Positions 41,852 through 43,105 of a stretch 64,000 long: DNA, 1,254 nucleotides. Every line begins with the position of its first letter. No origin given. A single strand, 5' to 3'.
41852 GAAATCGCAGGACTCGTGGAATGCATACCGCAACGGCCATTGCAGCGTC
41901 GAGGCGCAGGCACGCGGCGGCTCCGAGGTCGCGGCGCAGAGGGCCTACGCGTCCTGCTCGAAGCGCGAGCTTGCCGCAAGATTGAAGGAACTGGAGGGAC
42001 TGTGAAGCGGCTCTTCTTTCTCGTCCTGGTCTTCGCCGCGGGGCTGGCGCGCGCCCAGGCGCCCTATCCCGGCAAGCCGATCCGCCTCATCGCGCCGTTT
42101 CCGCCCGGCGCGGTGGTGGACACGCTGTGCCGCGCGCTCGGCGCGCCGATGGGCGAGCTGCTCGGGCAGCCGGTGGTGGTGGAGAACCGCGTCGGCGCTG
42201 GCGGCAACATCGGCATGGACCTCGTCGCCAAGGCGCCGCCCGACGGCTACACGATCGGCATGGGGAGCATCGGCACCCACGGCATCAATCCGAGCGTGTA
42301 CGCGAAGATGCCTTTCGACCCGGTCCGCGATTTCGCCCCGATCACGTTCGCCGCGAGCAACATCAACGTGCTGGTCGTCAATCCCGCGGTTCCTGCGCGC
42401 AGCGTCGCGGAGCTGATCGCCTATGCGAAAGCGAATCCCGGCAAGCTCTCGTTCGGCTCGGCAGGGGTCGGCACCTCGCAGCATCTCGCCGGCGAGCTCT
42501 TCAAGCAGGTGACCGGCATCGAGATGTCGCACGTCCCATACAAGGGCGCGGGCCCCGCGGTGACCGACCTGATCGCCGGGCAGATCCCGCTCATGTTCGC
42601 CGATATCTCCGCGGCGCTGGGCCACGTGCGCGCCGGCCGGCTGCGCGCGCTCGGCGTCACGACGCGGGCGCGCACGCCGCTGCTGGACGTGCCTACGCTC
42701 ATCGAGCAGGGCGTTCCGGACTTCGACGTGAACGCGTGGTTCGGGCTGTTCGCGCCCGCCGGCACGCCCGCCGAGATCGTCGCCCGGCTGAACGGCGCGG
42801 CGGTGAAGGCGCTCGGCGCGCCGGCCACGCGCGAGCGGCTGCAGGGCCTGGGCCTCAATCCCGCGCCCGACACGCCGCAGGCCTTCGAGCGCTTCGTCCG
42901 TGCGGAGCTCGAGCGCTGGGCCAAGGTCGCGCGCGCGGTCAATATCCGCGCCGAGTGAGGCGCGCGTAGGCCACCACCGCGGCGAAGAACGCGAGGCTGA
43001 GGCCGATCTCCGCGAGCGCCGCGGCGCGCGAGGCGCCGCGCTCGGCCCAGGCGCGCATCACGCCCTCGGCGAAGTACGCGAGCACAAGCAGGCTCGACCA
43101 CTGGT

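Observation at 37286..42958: Seven-gene coupled operon (O-MT / ATP-grasp / small ORF / PLP decarboxylase / CitE-HpcH lyase / DUF1311 / Bug receptor) that fits no pathway I can name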

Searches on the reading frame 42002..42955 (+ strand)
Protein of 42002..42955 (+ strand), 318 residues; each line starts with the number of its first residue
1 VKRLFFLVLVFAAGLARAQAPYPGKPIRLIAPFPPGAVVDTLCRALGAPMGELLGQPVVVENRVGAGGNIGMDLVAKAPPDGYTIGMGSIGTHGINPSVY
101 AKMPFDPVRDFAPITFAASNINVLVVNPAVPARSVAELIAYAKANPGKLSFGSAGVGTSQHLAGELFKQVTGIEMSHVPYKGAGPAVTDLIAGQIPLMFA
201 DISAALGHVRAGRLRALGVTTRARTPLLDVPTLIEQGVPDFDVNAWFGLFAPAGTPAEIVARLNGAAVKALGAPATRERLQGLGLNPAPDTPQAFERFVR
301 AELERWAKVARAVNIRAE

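Call 4: search_protein_families(library=pfam, proteins=[window:42002-42955:+], max_evalue=0.01)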
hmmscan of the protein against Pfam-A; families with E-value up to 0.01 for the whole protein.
window:42002-42955:+ (318 aa): 1 family
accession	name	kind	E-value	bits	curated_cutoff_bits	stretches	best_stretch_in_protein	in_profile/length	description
PF03401.19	TctC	-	5.2e-79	266.1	27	1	44-314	3-273/274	Tripartite tricarboxylate transporter family receptor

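Call 5: search_protein_families(library=ncbifam, proteins=[window:42002-42955:+], max_evalue=0.01)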
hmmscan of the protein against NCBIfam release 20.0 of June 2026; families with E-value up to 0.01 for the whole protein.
window:42002-42955:+ (318 aa): 0 families

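Call 42: search_protein_families(library=padloc, proteins=[window:42002-42955:+], max_evalue=0.01)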
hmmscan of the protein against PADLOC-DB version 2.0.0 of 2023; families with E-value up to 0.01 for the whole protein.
window:42002-42955:+ (318 aa): 0 families
